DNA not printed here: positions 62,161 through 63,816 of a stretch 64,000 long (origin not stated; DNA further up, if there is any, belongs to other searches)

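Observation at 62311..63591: PAS sensor domain fused to a MenA-type membrane prenyltransferase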

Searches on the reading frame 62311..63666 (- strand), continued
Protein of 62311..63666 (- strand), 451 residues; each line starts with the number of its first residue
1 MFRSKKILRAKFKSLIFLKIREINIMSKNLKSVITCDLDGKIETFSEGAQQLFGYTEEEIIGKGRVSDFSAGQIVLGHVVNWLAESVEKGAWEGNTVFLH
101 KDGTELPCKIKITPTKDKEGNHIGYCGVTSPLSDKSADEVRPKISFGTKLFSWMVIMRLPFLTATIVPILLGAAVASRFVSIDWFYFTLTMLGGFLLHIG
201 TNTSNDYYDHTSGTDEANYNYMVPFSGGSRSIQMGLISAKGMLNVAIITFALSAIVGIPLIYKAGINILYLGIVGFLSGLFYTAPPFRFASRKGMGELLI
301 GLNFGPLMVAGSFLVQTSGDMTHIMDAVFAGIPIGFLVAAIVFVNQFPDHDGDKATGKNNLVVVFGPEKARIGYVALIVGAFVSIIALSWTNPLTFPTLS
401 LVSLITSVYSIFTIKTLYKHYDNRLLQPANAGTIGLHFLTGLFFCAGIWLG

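Call 58: find_encoding_contigs(protein=P0127, flank=6000, max_places=2)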
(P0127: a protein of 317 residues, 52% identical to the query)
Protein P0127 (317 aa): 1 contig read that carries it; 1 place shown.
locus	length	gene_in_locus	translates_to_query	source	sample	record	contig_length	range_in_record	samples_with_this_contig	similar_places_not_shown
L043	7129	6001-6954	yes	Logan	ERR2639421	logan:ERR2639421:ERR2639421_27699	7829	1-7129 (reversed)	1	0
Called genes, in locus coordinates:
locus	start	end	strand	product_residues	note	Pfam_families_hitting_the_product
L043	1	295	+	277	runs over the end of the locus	PF06293:Kdo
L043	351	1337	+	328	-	PF00106:adh_short (weak), PF01073:3Beta_HSD, PF01370:Epimerase, PF02719:Polysacc_synt_2, PF07993:NAD_binding_4, PF13460:NAD_binding_10, PF16363:GDP_Man_Dehyd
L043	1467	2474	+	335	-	PF00294:PfkB, PF08543:Phos_pyr_kin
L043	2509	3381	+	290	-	PF03755:YicC-like_N, PF08340:YicC-like_C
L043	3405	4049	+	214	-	PF00625:Guanylate_kin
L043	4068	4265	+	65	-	PF01192:RNA_pol_Rpb6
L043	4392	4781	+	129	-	PF03625:DUF302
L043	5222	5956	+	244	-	PF27139:Aq_1264_TM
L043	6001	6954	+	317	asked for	PF01040:UbiA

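Call 68: find_encoding_contigs(protein=P0133, flank=7000, max_places=1)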
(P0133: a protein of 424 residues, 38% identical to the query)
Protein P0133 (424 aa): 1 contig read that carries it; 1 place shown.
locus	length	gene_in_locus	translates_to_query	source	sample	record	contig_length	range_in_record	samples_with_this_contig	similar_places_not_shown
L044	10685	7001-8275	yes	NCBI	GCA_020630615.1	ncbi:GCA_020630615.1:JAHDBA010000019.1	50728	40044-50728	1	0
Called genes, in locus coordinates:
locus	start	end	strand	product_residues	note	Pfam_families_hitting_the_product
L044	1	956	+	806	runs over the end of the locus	PF02737:3HCDH_N, PF00725:3HCDH, PF00378:ECH_1, PF16113:ECH_2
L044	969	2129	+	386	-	PF00108:Thiolase_N, PF02803:Thiolase_C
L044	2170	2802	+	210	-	-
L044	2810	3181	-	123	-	PF09996:DUF2237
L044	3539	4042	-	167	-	-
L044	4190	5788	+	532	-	PF03130:HEAT_PBS (faint), PF13646:HEAT_2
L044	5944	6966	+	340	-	PF00348:polyprenyl_synt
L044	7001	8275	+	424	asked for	PF13426:PAS_9, PF01040:UbiA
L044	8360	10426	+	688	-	PF19310:TOP_N, PF01432:Peptidase_M3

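Call 69: find_encoding_contigs(protein=P0328, flank=7000, max_places=1)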
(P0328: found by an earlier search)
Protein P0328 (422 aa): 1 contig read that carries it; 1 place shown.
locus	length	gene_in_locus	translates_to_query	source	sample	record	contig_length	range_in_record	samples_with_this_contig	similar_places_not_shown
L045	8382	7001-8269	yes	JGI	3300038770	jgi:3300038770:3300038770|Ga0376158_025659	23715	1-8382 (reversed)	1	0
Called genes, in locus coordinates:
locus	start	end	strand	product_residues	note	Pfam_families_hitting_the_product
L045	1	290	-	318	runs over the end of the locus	PF13240:Zn_Ribbon_1, PF13248:Zn_ribbon_3 (weak)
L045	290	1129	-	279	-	PF13367:PrsW-protease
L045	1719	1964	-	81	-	-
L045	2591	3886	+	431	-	PF13240:Zn_Ribbon_1 (weak)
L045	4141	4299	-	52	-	-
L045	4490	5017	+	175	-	-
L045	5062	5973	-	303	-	PF01557:FAA_hydrolase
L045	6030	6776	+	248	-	PF06314:ADC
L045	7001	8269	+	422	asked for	PF00989:PAS (weak), PF08448:PAS_4 (weak), PF13426:PAS_9 (weak), PF01040:UbiA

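Call 70: find_encoding_contigs(protein=P0327, flank=7000, max_places=1)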
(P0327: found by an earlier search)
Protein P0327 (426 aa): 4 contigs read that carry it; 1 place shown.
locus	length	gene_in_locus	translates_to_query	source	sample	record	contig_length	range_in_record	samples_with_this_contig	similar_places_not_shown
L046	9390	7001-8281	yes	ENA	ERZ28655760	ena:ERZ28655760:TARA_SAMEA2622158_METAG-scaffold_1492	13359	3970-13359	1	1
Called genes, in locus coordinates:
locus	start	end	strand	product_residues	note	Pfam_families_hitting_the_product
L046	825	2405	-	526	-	PF03109:ABC1, PF27536:UbiB_helical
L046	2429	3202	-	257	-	PF01209:Ubie_methyltran, PF13489:Methyltransf_23, PF13649:Methyltransf_25, PF13847:Methyltransf_31, PF08241:Methyltransf_11, PF08242:Methyltransf_12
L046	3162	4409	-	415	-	-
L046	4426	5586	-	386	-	PF01761:DHQ_synthase, PF24621:DHQS_C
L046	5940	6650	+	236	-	PF01596:Methyltransf_3, PF13847:Methyltransf_31 (weak), PF13578:Methyltransf_24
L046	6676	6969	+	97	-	PF07876:Dabb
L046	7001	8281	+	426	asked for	PF13426:PAS_9, PF01040:UbiA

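Call 71: search_protein_families(library=ncbifam, proteins=[L046:4426-5586:-, L046:3162-4409:-, L046:5940-6650:+, L046:2429-3202:-, L044:5944-6966:+, L046:6676-6969:+], max_evalue=0.000001)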
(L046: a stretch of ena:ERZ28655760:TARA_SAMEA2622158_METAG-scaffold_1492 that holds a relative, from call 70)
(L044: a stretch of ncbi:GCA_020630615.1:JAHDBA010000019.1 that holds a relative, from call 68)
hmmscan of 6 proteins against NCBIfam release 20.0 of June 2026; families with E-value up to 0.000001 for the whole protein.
L046:4426-5586:- (386 aa): 6 families
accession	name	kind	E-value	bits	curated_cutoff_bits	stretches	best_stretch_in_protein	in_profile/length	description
NF004852.0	PRK06203.1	equivalog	1.1e-165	551.4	333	1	2-381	11-394/407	3-dehydroquinate synthase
TIGR01357.1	aroB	equivalog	4.8e-66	223.3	305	1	44-365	22-334/344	3-dehydroquinate synthase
TIGR04425.1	P_lya_rel_AroB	hypoth_equivalog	9e-53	179.5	400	1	85-366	56-332/348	AroB-related putative sugar phosphate phospholyase (cyclizing)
NF010556.0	PRK13951.1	equivalog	9.7e-38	130.2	560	1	80-359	206-476/492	bifunctional shikimate kinase AroK/3-dehydroquinate synthase AroB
NF010627.0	PRK14021.1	equivalog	1.9e-28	99.2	565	1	85-310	243-474/542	bifunctional shikimate kinase/3-dehydroquinate synthase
NF002022.0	PRK00843.1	equivalog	2.2e-11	43.4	413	0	94-204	69-174/350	NAD(P)-dependent glycerol-1-phosphate dehydrogenase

L046:3162-4409:- (415 aa): 1 family
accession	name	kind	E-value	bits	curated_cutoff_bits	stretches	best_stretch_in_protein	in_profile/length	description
NF035939.1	TIM_EboE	equivalog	8.6e-138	459.2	250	1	10-398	1-378/379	metabolite traffic protein EboE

L046:5940-6650:+ (236 aa): 0 families

L046:2429-3202:- (257 aa): 19 families
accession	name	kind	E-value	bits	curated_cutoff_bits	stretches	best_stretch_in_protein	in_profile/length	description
NF001240.0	PRK00216.1-1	equivalog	8.7e-108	359.1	378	1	12-256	6-250/251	bifunctional demethylmenaquinone methyltransferase/2-methoxy-6-polyprenyl-1,4-benzoquinol methylase UbiE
NF001242.0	PRK00216.1-3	equivalog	1.6e-98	329.2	351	1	10-257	9-258/258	bifunctional demethylmenaquinone methyltransferase/2-methoxy-6-polyprenyl-1,4-benzoquinol methylase UbiE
TIGR01934.1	MenG_MenH_UbiE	subfamily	6.4e-81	270.9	158.35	1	31-256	1-223/223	ubiquinone/menaquinone biosynthesis methyltransferase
NF052510.1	methyltran_MpqE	exception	1.1e-78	263.8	335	1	25-256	2-234/234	methyl-plastoquinone biosynthesis methyltransferase MpqE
NF001244.0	PRK00216.1-5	equivalog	1e-72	244.2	216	1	25-256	4-235/236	bifunctional demethylmenaquinone methyltransferase/2-methoxy-6-polyprenyl-1,4-benzoquinol methylase UbiE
NF001241.0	PRK00216.1-2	equivalog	4.6e-62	209.7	327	1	22-256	4-229/231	demethylmenaquinone methyltransferase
NF001243.0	PRK00216.1-4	equivalog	2.2e-59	200.7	235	1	25-256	3-233/237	demethylmenaquinone methyltransferase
TIGR02752.1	MenG_heptapren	equivalog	5.1e-57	193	419.85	1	26-256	2-231/231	demethylmenaquinone methyltransferase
NF043040.1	corrin_prot_MT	hypoth_equivalog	5e-19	68.6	180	1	35-191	8-164/216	corrinoid protein-associated methyltransferase CpaM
TIGR02072.1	BioC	equivalog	8.4e-15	55.2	184.95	1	35-183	2-141/244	malonyl-ACP O-methyltransferase BioC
NF047649.1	MTase_UXPK_star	exception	1.2e-14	54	460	1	66-175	74-182/283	methyltransferase/UXPK-star double selenoprotein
NF004452.0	PRK05785.1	equivalog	1.5e-14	54.1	207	1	25-233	5-202/228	hypothetical protein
NF041537.1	ArsM_AhpD_UU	exception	1.5e-13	50.3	510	1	66-175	73-181/345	arsenite methyltransferase/AhpD domain selenoprotein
NF041536.1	ArsM_DUF2284_UU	exception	2.6e-13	49.1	575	1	67-175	74-181/459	arsenite methyltransferase/DUF2284 domain selenoprotein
NF008823.0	PRK11873.1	subfamily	7.8e-13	48.5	263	1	66-174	74-181/272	arsenite methyltransferase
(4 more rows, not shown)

L044:5944-6966:+ (340 aa): 14 families
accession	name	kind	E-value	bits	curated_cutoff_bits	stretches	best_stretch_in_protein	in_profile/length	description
NF041169.1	f2_encap_cargo4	exception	9.6e-15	54.6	450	1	66-215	79-226/334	family 2 encapsulin nanocompartment cargo protein polyprenyl transferase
TIGR02749.1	prenyl_cyano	equivalog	1.3e-12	47.4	383.2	1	63-216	73-221/322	solanesyl diphosphate synthase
NF040789.2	gerfarn_diphsyn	equivalog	2e-12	46.9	560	1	65-216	90-241/345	geranylfarnesyl diphosphate synthase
NF042417.1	NPPPS_Mycobact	equivalog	6e-12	45.2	600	1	66-216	86-230/335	nonaprenyl/(2E,6E)-farnesyl/geranylgeranyl diphosphat synthase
NF008140.0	PRK10888.1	equivalog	1.6e-11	44.1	412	1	66-238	73-238/323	octaprenyl diphosphate synthase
NF041003.1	GGPP_syn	equivalog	4e-10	39.3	500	1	65-216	68-221/326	geranylgeranyl diphosphate synthase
NF040698.1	IdsA_Meth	equivalog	4.5e-10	39.3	468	1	65-119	70-124/328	short chain isoprenyl diphosphate synthase IdsA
NF040627.1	GFPS_Meth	equivalog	5e-09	36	600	1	43-215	49-211/285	geranylfarnesyl diphosphate synthase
TIGR02748.1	GerC3_HepT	equivalog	1.1e-08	34.6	456.55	1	64-137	70-144/319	heptaprenyl diphosphate synthase component II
NF045628.1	HxpDPsynlarge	equivalog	9.1e-08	31.5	500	0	65-118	63-116/311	hexaprenyl-diphosphate synthase large subunit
NF045685.1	GGPPSynCrtE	equivalog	1.5e-07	30.7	460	0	66-221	71-232/293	geranylgeranyl diphosphate synthase CrtE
NF045485.1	FPPsyn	subfamily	2.2e-07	30.3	275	1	66-253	66-257/288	farnesyl diphosphate synthase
NF045549.1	GGPPsyn_IdsB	equivalog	2.7e-07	30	475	1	64-118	92-146/346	geranylgeranyl diphosphate synthase IdsB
NF040936.1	hexpp_archaea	equivalog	2.9e-07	30.1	400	0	66-215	70-206/275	hexaprenyl pyrophosphate synthase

L046:6676-6969:+ (97 aa): 0 families

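Call 82: predict_structure(alignment_id=A3)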
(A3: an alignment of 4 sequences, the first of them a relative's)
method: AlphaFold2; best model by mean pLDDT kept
length: 498 residues; sequences in the alignment: 4
mean_pLDDT: 83.2   pTM: 0.76
mean pLDDT of the five models: 83.2, 80.7, 78.7, 76.2, 75.4
residues with pLDDT >= 90: 169; 70-90: 269; 50-70: 49; < 50: 11
segments of 3 or more residues with pLDDT < 50: 1-6, 266-270
pLDDT, mean of each block of 10 residues (from residue 1): 53 85 90 93 81 88 88 87 85 85 88 68 79 86 89 93 91 91 81 72 86 86 82 93 85 71 50 69 87 91 86 80 78 69 67 87 89 91 85 72 79 90 95 92 95 92 76 87 92 84
secondary structure, 60 per line:
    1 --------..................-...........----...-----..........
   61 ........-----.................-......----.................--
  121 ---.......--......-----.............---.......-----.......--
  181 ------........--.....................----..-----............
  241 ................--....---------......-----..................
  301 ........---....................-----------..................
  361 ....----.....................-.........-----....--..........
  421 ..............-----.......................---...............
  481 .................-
elements in order: E9-11 H12-26 H28-38 E51-53 H54-68 H74-90 H92-97 H102-118 E124-130 E133-138 H144-156 E160-166 E172-178 H187-194 H197-215 H229-256 H259-262 H272-277 H283-308 H312-331 H343-364 H369-389 H391-399 H405-408 H411-434 H440-462 H466-497

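Call 84: fold_search(model_id=the predicted structure, library=pdb)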
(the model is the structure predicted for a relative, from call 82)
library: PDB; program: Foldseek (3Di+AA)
matches with E <= 10: 814; with E <= 0.001: 15
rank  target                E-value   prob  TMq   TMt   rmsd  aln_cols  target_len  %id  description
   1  8djk_B                3.9e-08  1.00  0.48  0.81   3.8       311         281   25  HMGCR-UBIAD1 Complex State 2 (released 2022-08-03)
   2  7bpu_A                5.7e-07  1.00  0.43  0.70   5.2       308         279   16  Structural and mechanistic insights into the biosynthesis of Digeranylgeranylglyceryl phosphate synthase in membranes (released 2021-04-14)
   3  6m31_A                1.2e-06  1.00  0.42  0.68   5.4       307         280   16  Structural and Functional Insights into an Archaeal Lipid Synthase (released 2021-02-03)
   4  4tq4_C                2.5e-05  1.00  0.43  0.69   5.2       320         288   15  Structure of a UbiA homolog from Archaeoglobus fulgidus bound to DMAPP and Mg2+ (released 2014-07-16)
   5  4tq5                  2.9e-05  1.00  0.42  0.70   5.2       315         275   15  Structure of a UbiA homolog from Archaeoglobus fulgidus (released 2014-07-16)
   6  4tq3_A                3.7e-05  1.00  0.43  0.69   5.1       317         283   14  Structure of a UbiA homolog from Archaeoglobus fulgidus bound to GPP and Mg2+ (released 2014-07-16)
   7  4tq4_B                4.4e-05  1.00  0.42  0.66   5.7       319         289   14  Structure of a UbiA homolog from Archaeoglobus fulgidus bound to DMAPP and Mg2+ (released 2014-07-16)
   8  4tq3_B                4.8e-05  1.00  0.42  0.68   5.5       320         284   15  Structure of a UbiA homolog from Archaeoglobus fulgidus bound to GPP and Mg2+ (released 2014-07-16)
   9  4tq4_D                5.0e-05  1.00  0.44  0.69   5.1       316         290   15  Structure of a UbiA homolog from Archaeoglobus fulgidus bound to DMAPP and Mg2+ (released 2014-07-16)
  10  4tq4_A                6.8e-05  1.00  0.43  0.69   5.0       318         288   14  Structure of a UbiA homolog from Archaeoglobus fulgidus bound to DMAPP and Mg2+ (released 2014-07-16)
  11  4tq6_B                1.7e-04  1.00  0.40  0.67   5.9       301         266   14  Structure of a UbiA homolog from Archaeoglobus fulgidus bound to Cd2+ (released 2014-07-16)
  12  4od4_A                2.1e-04  1.00  0.45  0.76   4.2       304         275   16  Apo structure of a UbiA homolog from Aeropyrum pernix K1 (released 2014-03-19)
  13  8j8k_A                8.0e-04  1.00  0.39  0.62   6.8       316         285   13  Membrane bound PRTase, C3 symmetry, acceptor bound (released 2024-02-07)
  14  4od5_A                8.8e-04  1.00  0.44  0.75   4.4       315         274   16  Substrate-bound structure of a UbiA homolog from Aeropyrum pernix K1 (released 2014-03-19)
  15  6bde                  9.5e-04  1.00  0.29  0.69   4.0       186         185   12  Crystal structure of Fe(II) unliganded H-NOX protein mutant A71G from K. algicida (released 2018-05-30)
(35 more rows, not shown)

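Call 85: list_cluster_members(proteins=[P0138, P0171, P0210, P0213, P0144, P0148, P0157, P0178, P0179, P0150])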
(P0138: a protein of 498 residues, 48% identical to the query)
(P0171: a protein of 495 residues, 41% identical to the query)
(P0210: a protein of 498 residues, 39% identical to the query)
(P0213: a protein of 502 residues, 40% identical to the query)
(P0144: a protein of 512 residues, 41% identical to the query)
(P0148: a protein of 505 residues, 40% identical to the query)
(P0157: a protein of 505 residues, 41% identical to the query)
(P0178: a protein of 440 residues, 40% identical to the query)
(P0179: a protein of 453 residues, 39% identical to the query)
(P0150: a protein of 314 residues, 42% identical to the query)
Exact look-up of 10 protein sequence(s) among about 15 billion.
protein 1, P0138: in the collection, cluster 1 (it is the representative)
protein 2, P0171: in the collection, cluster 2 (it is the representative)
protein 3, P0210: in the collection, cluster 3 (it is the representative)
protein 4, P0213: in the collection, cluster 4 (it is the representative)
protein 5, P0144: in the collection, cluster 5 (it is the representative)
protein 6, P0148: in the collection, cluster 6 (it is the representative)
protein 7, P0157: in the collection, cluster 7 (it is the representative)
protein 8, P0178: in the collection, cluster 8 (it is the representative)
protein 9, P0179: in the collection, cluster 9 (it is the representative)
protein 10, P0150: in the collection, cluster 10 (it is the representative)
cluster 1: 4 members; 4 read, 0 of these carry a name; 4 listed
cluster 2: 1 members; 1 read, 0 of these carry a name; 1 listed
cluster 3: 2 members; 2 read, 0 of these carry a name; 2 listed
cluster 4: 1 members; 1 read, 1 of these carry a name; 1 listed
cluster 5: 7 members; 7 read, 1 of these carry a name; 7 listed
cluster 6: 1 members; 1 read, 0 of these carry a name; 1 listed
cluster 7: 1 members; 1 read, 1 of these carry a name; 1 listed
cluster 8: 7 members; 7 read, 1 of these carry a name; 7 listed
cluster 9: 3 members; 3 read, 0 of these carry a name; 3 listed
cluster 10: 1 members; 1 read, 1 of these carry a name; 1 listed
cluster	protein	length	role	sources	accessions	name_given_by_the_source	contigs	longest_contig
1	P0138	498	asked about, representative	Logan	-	-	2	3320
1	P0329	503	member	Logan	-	-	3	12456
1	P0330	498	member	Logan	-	-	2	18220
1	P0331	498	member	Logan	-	-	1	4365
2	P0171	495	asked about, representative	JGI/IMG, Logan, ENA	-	-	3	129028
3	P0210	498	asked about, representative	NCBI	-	-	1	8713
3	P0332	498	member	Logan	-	-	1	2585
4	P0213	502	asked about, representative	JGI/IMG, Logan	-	1,4-dihydroxy-2-naphthoate octaprenyltransferase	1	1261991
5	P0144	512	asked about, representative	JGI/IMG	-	-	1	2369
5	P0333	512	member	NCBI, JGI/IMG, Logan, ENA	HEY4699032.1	MAG TPA: 1,4-dihydroxy-2-naphthoate octaprenyltransferase [Nitrososphaerales archaeon]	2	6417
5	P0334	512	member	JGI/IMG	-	-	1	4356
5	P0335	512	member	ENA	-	-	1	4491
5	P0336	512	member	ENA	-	-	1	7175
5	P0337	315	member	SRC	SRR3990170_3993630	-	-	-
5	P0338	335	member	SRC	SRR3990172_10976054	-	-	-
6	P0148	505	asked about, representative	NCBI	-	-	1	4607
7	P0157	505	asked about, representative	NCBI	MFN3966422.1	MAG: 1,4-dihydroxy-2-naphthoate octaprenyltransferase [Endomicrobiia bacterium]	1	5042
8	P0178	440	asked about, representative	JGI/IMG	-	-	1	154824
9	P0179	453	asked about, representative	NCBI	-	-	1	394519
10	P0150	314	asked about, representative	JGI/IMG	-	1,4-dihydroxy-2-naphthoate octaprenyltransferase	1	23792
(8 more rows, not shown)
